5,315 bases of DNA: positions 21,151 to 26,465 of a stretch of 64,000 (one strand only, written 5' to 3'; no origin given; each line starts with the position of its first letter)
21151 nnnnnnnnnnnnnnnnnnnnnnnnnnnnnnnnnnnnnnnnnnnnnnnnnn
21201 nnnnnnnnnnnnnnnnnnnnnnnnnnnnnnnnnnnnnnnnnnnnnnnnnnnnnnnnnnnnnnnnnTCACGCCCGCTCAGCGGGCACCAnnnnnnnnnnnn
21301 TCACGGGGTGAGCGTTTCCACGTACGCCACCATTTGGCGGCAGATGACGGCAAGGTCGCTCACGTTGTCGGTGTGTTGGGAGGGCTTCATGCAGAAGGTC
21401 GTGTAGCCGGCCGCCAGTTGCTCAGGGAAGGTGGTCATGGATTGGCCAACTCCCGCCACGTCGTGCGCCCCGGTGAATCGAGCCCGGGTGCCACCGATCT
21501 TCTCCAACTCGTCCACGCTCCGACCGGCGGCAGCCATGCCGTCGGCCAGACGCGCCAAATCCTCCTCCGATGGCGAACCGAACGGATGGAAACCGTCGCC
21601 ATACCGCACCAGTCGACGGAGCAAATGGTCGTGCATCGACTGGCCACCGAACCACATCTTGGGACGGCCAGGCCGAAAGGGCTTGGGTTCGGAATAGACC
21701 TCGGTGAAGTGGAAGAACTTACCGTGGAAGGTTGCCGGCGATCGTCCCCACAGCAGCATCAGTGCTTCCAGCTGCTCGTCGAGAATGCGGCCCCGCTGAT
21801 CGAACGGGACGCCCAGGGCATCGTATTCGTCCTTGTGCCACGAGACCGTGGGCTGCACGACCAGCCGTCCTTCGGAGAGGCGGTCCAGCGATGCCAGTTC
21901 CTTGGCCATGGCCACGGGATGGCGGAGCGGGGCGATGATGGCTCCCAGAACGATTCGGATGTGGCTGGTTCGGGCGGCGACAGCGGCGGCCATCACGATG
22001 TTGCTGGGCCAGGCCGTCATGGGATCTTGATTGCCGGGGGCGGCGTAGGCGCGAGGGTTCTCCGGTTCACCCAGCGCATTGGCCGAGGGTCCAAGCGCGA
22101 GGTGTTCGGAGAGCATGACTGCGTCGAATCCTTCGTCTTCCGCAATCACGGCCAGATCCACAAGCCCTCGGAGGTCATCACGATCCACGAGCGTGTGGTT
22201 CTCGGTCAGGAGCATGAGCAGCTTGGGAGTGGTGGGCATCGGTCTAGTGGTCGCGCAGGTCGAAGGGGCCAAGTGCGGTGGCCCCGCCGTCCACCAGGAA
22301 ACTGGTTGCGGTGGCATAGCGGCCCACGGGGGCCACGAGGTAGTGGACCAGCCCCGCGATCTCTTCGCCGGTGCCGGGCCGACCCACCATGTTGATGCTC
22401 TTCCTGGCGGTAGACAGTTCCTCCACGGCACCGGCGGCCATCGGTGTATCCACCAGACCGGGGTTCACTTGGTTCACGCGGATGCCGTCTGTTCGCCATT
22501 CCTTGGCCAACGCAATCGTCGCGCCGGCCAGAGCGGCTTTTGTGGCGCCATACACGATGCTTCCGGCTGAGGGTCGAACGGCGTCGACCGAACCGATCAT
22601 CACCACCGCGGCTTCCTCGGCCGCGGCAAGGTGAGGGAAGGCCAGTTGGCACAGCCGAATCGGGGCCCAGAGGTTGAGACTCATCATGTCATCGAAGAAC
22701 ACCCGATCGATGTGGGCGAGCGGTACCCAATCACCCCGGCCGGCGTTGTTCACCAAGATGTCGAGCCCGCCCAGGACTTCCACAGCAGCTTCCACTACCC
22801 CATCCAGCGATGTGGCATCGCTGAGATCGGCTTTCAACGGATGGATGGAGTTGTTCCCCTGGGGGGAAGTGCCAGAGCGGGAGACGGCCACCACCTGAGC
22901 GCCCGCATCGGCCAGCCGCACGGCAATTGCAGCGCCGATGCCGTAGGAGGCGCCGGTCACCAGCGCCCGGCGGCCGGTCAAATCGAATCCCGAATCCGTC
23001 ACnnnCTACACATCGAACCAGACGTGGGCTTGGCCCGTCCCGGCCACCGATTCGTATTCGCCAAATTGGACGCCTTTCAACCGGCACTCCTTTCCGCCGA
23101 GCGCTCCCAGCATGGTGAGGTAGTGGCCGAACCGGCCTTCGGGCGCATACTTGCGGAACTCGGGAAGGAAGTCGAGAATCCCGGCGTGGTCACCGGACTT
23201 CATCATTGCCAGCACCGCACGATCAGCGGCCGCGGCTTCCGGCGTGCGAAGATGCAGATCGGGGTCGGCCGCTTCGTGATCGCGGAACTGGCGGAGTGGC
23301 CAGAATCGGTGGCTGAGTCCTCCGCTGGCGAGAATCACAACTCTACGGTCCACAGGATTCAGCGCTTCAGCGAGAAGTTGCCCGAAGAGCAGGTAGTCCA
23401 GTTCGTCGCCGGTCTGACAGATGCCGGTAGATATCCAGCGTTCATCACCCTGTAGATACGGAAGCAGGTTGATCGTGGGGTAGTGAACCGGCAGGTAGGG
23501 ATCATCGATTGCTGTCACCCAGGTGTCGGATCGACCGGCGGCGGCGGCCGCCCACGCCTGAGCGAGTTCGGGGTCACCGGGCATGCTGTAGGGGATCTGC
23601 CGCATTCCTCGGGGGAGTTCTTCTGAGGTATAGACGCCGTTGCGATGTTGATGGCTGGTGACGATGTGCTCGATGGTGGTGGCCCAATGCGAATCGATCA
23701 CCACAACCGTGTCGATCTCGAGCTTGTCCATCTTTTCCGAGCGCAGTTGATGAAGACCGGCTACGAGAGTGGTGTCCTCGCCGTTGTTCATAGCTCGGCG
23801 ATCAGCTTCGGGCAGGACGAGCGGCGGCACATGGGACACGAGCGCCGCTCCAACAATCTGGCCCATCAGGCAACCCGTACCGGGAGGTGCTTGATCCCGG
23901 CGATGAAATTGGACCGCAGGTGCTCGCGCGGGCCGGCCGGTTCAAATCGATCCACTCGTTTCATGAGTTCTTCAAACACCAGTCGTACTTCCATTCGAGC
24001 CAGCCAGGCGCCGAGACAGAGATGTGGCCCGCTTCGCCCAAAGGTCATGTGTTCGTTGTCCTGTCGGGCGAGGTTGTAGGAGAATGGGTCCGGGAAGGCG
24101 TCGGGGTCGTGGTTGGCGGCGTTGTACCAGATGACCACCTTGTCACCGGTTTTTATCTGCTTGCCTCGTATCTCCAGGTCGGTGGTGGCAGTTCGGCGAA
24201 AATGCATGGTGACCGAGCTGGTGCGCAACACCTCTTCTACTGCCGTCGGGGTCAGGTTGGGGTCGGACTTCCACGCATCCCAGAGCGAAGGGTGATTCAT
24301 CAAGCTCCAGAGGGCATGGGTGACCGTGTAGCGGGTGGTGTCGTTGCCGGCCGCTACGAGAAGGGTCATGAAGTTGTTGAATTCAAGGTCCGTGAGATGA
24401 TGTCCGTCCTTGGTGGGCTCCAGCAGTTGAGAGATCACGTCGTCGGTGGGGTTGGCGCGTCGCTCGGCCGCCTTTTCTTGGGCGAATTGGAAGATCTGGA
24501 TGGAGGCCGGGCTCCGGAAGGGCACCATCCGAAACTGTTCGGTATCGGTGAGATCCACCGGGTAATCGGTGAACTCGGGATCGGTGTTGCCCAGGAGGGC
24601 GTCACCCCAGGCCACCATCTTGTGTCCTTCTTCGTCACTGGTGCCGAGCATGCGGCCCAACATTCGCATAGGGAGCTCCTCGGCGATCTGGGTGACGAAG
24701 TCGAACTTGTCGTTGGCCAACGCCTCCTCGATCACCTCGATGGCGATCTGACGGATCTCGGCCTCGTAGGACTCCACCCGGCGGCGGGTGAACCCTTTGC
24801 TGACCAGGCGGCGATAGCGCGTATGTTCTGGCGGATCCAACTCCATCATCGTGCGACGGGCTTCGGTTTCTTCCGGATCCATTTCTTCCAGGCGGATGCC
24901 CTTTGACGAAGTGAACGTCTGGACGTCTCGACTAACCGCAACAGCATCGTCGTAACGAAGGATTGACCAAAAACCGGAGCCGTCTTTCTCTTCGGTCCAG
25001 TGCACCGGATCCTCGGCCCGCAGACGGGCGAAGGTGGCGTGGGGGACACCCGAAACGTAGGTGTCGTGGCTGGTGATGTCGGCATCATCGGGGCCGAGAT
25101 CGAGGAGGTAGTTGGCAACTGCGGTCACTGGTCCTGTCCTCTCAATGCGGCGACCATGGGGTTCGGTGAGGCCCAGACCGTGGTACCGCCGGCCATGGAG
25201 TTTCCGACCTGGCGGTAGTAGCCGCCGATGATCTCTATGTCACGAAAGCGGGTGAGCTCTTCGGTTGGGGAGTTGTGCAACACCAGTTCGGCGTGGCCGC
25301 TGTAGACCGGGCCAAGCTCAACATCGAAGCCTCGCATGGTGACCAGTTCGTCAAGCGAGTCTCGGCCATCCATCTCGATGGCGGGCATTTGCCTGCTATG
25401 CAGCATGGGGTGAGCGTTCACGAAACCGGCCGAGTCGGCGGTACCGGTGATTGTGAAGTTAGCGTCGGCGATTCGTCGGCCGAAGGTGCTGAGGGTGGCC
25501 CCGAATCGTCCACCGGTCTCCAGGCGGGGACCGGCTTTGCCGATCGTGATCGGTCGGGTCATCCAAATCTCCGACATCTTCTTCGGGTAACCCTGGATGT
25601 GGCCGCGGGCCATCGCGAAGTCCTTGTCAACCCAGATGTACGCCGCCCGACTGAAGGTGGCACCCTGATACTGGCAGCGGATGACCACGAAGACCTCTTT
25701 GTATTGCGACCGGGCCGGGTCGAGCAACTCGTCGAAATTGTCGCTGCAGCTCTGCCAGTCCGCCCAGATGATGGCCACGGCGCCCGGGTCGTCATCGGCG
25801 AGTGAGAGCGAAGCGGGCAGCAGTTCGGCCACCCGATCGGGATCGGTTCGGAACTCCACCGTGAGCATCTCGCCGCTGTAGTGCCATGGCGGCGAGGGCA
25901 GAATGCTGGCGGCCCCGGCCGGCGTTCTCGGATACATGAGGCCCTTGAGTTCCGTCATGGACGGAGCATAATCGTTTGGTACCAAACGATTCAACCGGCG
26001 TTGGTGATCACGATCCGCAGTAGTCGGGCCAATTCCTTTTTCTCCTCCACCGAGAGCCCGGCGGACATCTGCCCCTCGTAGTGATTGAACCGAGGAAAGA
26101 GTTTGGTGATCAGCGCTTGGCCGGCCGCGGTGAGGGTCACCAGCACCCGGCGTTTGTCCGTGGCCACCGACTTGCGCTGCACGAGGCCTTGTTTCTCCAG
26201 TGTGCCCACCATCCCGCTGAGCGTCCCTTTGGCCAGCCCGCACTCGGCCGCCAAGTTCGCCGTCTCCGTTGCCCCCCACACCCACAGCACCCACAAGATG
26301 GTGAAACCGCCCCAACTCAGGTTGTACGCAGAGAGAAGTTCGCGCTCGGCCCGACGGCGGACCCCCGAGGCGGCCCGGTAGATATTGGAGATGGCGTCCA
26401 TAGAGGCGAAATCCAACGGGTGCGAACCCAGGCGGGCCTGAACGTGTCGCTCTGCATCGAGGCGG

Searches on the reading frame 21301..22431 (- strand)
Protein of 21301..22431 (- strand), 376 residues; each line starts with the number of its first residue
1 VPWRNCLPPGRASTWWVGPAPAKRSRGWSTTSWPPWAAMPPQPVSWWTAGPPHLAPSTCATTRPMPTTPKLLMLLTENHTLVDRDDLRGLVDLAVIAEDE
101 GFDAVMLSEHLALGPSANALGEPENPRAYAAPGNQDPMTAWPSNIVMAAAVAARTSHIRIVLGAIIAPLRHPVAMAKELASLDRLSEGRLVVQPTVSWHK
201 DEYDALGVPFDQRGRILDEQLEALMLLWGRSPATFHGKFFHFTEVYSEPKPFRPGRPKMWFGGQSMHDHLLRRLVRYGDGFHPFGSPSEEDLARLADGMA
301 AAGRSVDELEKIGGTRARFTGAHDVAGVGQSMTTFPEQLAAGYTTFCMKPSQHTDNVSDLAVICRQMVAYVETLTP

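Call 38: search_protein_families(library=pfam, proteins=[window:21301-22431:-], max_evalue=0.01)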
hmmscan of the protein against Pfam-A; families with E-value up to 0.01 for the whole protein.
window:21301-22431:- (376 aa): 1 family
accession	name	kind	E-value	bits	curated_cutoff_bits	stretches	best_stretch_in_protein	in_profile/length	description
PF00296.26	Bac_luciferase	-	5.3e-42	144.7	27.9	1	75-310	8-221/314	Luciferase-like monooxygenase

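Call 85: search_protein_families(library=ncbifam, proteins=[window:21301-22431:-], max_evalue=0.00001)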
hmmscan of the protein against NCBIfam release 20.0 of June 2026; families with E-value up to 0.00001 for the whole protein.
window:21301-22431:- (376 aa): 20 families
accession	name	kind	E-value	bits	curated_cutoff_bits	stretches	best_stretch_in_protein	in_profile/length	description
TIGR03619.1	F420_Rv2161c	subfamily_domain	2.2e-52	178.1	166.9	1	92-323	2-227/247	TIGR03619 family F420-dependent LLM class oxidoreductase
TIGR03560.1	F420_Rv1855c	subfamily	4.9e-26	91.9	231.4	1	90-311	15-224/227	TIGR03560 family F420-dependent LLM class oxidoreductase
TIGR03854.1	F420_MSMEG_3544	hypoth_equivalog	3.4e-20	72.5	295.6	1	146-308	46-207/290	TIGR03854 family LLM class F420-dependent oxidoreductase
TIGR03621.1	F420_MSMEG_2516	subfamily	7.6e-19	67.9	213.15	1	143-264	41-158/295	TIGR03621 family F420-dependent LLM class oxidoreductase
TIGR03571.1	lucif_BA3436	subfamily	8.5e-19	67.9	303.9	1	138-259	64-185/304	TIGR03571 family LLM class oxidoreductase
TIGR04021.1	LLM_DMSO2_sfnG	equivalog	2.2e-18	66.7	382.95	1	145-267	64-188/350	dimethylsulfone monooxygenase SfnG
TIGR04020.1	seco_metab_LLM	subfamily_domain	4.2e-17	62.3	244.45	1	141-255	50-164/341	MupA/Atu3671 family FMN-dependent luciferase-like monooxygenase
TIGR04027.1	LLM_KPN_01858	hypoth_equivalog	1.3e-11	44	412.9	1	141-228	51-138/326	putative FMN-dependent luciferase-like monooxygenase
TIGR03565.1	alk_sulf_monoox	equivalog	2.1e-11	43.5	518.2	1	145-269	56-181/346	FMNH2-dependent alkanesulfonate monooxygenase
NF001939.1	PRK00719.1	subfamily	5.3e-09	35.3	510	1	145-270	56-182/373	alkanesulfonate monooxygenase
TIGR03612.1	RutA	equivalog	1.3e-08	34.7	498.3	1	146-285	69-208/355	pyrimidine utilization protein A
NF002619.0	PRK02271.1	equivalog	2.5e-08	33.6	276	0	147-281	45-174/329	5,10-methylenetetrahydromethanopterin reductase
TIGR03617.1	F420_MSMEG_2256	subfamily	3.6e-08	32.7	278.15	1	147-310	23-196/318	TIGR03617 family F420-dependent LLM class oxidoreductase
TIGR03564.1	F420_MSMEG_4879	subfamily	4.4e-08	33.1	234.25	1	145-241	27-123/265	TIGR03564 family F420-dependent LLM class oxidoreductase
TIGR03860.1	FMN_nitrolo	subfamily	7.3e-08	31.6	279.7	1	85-228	26-160/422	NtaA/DmoA family FMN-dependent monooxygenase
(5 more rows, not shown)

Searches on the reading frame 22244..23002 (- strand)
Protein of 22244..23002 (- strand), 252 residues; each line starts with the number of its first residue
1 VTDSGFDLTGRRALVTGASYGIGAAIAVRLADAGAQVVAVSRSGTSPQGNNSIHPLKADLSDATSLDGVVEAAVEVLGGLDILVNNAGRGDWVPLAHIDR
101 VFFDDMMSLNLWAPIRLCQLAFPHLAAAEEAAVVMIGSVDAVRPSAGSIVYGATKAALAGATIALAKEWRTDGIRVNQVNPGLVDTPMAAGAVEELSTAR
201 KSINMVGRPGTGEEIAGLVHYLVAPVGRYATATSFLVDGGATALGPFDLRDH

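Call 85: search_protein_families(library=ncbifam, proteins=[window:22244-23002:-], max_evalue=0.00001)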
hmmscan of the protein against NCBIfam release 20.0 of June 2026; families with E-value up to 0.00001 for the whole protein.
window:22244-23002:- (252 aa): 219 families (the best 25 are shown)
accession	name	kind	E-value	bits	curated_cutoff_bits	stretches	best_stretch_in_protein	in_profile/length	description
NF005893.0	PRK07856.1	equivalog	2.3e-48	164.7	255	1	5-241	4-241/255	SDR family oxidoreductase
NF005559.1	PRK07231.1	subfamily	3.9e-47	160.9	215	1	8-242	2-248/249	glucose 1-dehydrogenase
NF009466.0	PRK12826.1-2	subfamily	2.3e-45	155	222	1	10-242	3-245/248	3-oxoacyl-ACP reductase FabG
NF005095.0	PRK06523.1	subfamily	2.4e-45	155.1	231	1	6-242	6-258/261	oxidoreductase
NF006693.0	PRK09242.1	equivalog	1.1e-43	149.3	328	1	2-244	2-256/258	SDR family oxidoreductase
NF052558.1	MBtsdlDhBudC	equivalog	4.5e-41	141.1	270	1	10-243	3-243/250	meso-2,3-butanediol dehydrogenase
NF004197.0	PRK05653.1-1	equivalog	1.5e-39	136.1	332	1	8-241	5-246/249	3-oxoacyl-ACP reductase FabG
TIGR01830.1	3oxo_ACP_reduc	equivalog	3.3e-39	135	297.75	1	13-240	1-237/239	3-oxoacyl-[acyl-carrier-protein] reductase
NF047420.2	EF_P_mod_YmfI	equivalog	8.8e-38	130.3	238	1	13-240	2-234/236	elongation factor P 5-aminopentanone reductase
NF004198.0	PRK05653.1-3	equivalog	9.9e-38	130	296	1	8-241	5-246/248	3-oxoacyl-ACP reductase FabG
TIGR03971.1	SDR_subfam_1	subfamily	1.9e-37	129.1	300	1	51-243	64-270/271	mycofactocin-coupled SDR family oxidoreductase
NF004791.0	PRK06138.1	equivalog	6.7e-37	127.1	312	1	7-243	2-251/252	SDR family oxidoreductase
NF004778.0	PRK06124.1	equivalog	2.2e-36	125.6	303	1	5-243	6-254/256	SDR family oxidoreductase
NF005446.0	PRK07035.1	equivalog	3.6e-36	124.7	373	1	4-242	5-254/255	SDR family oxidoreductase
NF006070.0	PRK08213.1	subfamily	5.9e-36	124.3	279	1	5-243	7-258/259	gluconate 5-dehydrogenase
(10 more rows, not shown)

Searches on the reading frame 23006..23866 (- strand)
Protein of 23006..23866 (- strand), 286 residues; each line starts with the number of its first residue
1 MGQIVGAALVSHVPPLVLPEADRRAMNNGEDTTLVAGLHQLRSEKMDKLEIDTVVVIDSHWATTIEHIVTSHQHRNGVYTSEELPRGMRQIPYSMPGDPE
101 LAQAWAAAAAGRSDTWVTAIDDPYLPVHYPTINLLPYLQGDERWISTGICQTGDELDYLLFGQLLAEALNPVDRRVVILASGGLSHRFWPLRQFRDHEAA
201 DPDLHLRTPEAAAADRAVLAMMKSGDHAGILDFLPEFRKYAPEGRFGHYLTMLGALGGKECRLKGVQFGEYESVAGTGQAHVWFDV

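Call 38: search_protein_families(library=pfam, proteins=[window:23006-23866:-], max_evalue=0.01)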
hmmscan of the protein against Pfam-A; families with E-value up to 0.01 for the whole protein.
window:23006-23866:- (286 aa): 1 family
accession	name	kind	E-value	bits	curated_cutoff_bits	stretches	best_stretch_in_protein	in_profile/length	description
PF02900.23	LigB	-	1.4e-24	87.1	26.3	1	7-269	2-259/269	Catalytic LigB subunit of aromatic ring-opening dioxygenase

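Call 85: search_protein_families(library=ncbifam, proteins=[window:23006-23866:-], max_evalue=0.00001)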
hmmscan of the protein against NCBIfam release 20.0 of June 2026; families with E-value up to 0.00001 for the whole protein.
window:23006-23866:- (286 aa): 1 family
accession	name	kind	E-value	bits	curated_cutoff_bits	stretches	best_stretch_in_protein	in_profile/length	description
TIGR02298.1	HpaD_Fe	equivalog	3.9e-38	131.5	315.95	1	1-286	3-284/284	3,4-dihydroxyphenylacetate 2,3-dioxygenase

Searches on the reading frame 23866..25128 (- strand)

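Call 38: search_protein_families(library=pfam, proteins=[window:23866-25128:-], max_evalue=0.01)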
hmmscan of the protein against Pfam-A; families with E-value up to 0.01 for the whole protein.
window:23866-25128:- (420 aa): 1 family
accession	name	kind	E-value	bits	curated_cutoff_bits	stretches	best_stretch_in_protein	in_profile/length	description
PF00067.27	p450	-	3.3e-30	105.7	22.8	1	87-391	80-431/462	Cytochrome P450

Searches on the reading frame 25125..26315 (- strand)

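Call 85: search_protein_families(library=ncbifam, proteins=[window:25125-26315:-], max_evalue=0.00001)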
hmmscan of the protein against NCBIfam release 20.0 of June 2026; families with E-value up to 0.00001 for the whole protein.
window:25125-26315:- (396 aa): 2 families
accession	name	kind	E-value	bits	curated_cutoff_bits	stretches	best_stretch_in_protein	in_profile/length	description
TIGR04460.1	endura_MppR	equivalog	3.4e-64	216.9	380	1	125-378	3-255/257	enduracididine biosynthesis enzyme MppR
NF002614.0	PRK02265.1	subfamily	3e-07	30.1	150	0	140-249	22-120/246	acetoacetate decarboxylase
